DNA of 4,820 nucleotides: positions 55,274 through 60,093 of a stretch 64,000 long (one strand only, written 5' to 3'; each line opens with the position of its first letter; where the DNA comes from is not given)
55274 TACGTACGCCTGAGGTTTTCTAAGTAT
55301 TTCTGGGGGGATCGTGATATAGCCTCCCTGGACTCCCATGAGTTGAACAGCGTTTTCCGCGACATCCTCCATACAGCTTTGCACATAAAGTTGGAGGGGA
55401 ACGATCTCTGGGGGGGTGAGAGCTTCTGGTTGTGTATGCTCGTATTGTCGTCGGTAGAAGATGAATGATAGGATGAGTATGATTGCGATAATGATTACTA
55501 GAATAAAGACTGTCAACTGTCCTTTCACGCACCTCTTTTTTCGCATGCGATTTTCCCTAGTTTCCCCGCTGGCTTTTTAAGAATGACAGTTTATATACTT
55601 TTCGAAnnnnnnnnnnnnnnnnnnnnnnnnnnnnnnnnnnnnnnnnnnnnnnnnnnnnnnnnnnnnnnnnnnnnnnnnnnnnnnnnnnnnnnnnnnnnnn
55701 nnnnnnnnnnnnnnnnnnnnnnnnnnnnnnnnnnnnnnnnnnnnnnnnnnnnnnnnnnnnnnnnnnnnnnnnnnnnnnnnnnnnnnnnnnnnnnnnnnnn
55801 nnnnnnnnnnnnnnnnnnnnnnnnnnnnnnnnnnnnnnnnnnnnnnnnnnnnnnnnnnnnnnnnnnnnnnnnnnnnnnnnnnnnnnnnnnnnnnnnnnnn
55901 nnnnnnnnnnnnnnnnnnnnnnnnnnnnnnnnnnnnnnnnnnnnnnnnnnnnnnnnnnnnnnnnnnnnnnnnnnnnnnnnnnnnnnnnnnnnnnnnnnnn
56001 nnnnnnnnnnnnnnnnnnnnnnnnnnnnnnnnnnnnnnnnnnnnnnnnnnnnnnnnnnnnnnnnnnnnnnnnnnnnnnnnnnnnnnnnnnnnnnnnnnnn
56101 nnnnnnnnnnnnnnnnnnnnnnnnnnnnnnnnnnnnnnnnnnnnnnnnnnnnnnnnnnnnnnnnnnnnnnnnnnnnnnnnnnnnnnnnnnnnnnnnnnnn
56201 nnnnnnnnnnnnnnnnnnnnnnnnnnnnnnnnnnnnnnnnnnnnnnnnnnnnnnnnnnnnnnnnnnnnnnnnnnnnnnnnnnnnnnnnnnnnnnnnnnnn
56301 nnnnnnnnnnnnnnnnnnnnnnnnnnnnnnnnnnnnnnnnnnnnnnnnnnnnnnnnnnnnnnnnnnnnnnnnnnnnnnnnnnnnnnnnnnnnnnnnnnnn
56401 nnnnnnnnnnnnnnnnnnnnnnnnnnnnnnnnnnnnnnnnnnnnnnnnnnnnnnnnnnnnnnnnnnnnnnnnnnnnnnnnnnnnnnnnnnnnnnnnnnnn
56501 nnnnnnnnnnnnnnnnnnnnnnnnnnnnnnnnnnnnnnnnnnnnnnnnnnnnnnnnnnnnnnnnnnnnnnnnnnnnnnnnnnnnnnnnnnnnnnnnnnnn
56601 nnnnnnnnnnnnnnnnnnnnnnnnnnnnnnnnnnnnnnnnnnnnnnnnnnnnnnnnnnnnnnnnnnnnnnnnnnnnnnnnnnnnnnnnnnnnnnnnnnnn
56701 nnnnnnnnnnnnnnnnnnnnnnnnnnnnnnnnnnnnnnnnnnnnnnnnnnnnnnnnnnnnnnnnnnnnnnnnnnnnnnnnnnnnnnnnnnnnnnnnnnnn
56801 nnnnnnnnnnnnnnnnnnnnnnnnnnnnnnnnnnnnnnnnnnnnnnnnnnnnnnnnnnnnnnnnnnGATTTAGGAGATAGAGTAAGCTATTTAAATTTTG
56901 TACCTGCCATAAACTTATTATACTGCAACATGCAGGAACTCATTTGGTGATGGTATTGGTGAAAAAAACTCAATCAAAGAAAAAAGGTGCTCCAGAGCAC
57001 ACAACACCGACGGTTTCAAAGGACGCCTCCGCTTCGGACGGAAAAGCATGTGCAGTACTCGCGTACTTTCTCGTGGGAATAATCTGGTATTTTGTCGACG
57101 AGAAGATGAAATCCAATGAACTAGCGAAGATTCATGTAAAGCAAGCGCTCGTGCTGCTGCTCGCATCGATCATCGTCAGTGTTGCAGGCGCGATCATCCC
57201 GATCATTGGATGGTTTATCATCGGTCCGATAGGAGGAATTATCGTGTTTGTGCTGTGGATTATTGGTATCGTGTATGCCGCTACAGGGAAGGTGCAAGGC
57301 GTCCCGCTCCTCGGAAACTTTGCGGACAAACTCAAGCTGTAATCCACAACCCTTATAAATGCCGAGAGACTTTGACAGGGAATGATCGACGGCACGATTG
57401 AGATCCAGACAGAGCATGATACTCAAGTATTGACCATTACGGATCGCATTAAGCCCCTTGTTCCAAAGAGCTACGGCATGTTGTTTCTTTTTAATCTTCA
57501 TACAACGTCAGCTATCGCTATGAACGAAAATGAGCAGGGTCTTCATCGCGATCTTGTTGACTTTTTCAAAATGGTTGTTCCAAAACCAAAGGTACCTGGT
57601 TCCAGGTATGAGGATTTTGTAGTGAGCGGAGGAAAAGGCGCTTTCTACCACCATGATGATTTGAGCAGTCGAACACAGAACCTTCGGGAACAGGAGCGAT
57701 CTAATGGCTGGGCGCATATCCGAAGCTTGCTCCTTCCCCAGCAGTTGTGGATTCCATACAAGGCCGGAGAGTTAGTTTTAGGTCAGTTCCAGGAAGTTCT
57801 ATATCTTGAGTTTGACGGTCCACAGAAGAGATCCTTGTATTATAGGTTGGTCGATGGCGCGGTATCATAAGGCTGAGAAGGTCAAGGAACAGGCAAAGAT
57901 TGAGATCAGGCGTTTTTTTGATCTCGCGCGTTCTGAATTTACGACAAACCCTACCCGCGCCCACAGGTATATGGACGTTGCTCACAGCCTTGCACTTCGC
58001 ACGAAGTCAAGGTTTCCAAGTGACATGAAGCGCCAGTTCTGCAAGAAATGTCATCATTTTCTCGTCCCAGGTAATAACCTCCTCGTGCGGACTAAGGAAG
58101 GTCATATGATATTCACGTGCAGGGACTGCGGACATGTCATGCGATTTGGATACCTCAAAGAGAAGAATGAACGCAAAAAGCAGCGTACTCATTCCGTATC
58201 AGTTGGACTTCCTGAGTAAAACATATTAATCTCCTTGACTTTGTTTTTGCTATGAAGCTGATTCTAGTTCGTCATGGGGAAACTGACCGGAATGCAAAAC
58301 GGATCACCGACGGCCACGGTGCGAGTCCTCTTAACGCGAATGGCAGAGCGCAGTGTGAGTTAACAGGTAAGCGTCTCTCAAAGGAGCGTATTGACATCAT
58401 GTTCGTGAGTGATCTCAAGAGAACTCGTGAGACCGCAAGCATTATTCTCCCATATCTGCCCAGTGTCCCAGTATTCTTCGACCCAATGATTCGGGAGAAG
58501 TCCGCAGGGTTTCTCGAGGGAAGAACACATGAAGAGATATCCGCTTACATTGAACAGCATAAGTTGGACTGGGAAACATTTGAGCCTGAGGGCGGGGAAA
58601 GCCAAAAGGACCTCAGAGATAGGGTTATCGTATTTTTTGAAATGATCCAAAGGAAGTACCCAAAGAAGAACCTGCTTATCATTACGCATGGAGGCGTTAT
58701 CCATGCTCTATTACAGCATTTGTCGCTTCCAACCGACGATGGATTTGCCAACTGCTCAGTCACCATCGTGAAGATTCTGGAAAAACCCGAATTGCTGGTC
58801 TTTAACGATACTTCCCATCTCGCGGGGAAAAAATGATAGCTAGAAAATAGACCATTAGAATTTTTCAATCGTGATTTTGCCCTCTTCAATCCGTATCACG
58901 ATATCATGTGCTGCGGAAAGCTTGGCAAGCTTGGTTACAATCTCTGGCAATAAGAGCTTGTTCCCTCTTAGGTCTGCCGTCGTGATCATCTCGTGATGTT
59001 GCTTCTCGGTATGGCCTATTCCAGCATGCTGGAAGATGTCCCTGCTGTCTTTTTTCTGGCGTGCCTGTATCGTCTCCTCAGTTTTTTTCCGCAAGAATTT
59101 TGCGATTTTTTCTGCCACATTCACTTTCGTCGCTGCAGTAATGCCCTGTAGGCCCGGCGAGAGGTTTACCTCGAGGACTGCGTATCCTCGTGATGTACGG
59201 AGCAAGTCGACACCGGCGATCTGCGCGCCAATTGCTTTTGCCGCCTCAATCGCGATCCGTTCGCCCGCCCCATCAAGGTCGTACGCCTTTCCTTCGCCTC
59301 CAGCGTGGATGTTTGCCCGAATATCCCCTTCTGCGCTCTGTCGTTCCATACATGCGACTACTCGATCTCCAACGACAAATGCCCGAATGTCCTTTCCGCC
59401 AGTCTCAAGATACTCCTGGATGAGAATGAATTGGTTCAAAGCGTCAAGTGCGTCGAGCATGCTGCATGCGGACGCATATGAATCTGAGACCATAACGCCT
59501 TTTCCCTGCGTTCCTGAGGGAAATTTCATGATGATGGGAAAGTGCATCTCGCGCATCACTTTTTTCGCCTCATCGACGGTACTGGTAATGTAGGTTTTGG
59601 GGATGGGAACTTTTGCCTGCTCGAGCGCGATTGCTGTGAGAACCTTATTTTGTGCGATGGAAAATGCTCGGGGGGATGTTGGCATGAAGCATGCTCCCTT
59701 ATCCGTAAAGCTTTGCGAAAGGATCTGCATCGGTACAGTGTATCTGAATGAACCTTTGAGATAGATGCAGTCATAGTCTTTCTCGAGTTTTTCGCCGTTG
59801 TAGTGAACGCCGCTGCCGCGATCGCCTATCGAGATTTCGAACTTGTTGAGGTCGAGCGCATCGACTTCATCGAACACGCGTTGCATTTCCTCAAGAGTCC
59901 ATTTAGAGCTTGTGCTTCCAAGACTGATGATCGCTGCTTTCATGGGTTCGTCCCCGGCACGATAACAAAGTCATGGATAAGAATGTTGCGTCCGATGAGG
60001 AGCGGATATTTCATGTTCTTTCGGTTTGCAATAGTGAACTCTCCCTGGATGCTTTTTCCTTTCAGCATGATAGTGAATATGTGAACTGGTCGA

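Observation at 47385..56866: Three-gene operon for a coiled-coil protein, a 667-aa anchored protein and a 2053-aa giant Cys-rich surface protein: candidate novel cell-surface/host-interaction system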

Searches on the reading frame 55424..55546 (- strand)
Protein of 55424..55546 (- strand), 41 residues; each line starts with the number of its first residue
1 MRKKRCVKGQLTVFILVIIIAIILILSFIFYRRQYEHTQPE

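Call 95: search_protein_families(library=pfam, proteins=[window:55424-55546:-], max_evalue=10)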
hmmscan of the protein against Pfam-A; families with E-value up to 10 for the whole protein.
seq(41 aa): 12 families
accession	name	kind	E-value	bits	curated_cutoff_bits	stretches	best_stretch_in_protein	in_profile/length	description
PF06195.18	DUF996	-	0.0014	19.3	31.3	1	10-39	73-102/138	Protein of unknown function (DUF996)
PF17359.7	DUF5385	-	0.01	15.9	25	1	13-36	6-29/217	Family of unknown function (DUF5385)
PF14991.11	MLANA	-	0.011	16.5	27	1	12-34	27-49/117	Protein melan-A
PF19297.4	QcrA_N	-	0.048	13.5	27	1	3-39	49-85/222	QcrA subunit N-terminal region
PF12216.13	m04gp34like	-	0.061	13.4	25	1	5-39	225-259/267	Immune evasion protein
PF08114.16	PMP1_2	-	0.078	13.2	22.3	1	9-34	9-33/43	ATPase proteolipid family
PF04277.18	OAD_gamma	-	0.098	13.8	27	1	11-40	12-42/76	Oxaloacetate decarboxylase, gamma chain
PF15938.10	DUF4750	-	0.12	12.6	27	1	11-30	5-24/54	Domain of unknown function (DUF4750)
PF25630.1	Phycodna_minor_capsid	-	0.23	12.2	27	1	11-34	4-27/96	Phycodnaviridae minor capsid protein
PF12420.13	DUF3671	-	0.25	11.2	34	1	9-34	186-211/223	Fam-L, Fam-M like protein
PF09777.14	OSTMP1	-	0.25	11.1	25.8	1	5-37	186-218/240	Osteopetrosis-associated transmembrane protein 1 precursor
PF06160.17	EzrA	-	0.48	9.1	39.6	1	14-37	2-25/557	Septation ring formation regulator, EzrA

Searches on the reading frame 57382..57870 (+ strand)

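Call 11: search_protein_families(library=pfam, proteins=[window:57382-57870:+], max_evalue=0.001)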
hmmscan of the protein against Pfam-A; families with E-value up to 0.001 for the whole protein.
window:57382-57870:+ (162 aa): 1 family
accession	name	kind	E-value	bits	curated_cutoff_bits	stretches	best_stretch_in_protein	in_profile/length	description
PF01894.22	UPF0047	-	1.2e-21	77.4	27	1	19-154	2-115/117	Uncharacterised protein family UPF0047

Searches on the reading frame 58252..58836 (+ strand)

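Call 11: search_protein_families(library=pfam, proteins=[window:58252-58836:+], max_evalue=0.001)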
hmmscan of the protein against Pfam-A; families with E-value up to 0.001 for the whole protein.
window:58252-58836:+ (194 aa): 1 family
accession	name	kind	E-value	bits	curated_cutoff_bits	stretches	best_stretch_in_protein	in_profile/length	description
PF00300.27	His_Phos_1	-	4.2e-44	151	21.7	1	3-178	1-184/194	Histidine phosphatase superfamily (branch 1)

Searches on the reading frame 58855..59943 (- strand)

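Call 11: search_protein_families(library=pfam, proteins=[window:58855-59943:-], max_evalue=0.001)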
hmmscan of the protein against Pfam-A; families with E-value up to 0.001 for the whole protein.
window:58855-59943:- (362 aa): 7 families
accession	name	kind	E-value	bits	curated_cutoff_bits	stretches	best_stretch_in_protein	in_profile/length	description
PF08443.16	RimK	-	2.6e-48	164.6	21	1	97-283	1-187/188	RimK-like ATP-grasp domain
PF02955.21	GSH-S_ATP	-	1e-14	54.8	23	1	114-263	12-164/175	Prokaryotic glutathione synthetase, ATP-grasp domain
PF02655.19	ATP-grasp_3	-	9.1e-10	39.3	23.2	1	97-260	1-154/160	ATP-grasp domain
PF14397.11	ATPgrasp_ST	-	3.3e-07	30.3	31.4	1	92-199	14-124/278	Sugar-transfer associated ATP-grasp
PF01071.24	GARS_A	-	2.7e-05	24.5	27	1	106-202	9-112/194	Phosphoribosylglycinamide synthetase, ATP-grasp (A) domain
PF02786.22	CPSase_L_D2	-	4.9e-05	23.4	19.8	1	101-199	3-108/211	Carbamoyl-phosphate synthase L chain, ATP binding domain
PF05770.16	Ins134_P3_kin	-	0.00052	20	23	0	130-204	28-97/201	Inositol 1,3,4-trisphosphate 5/6-kinase ATP-grasp domain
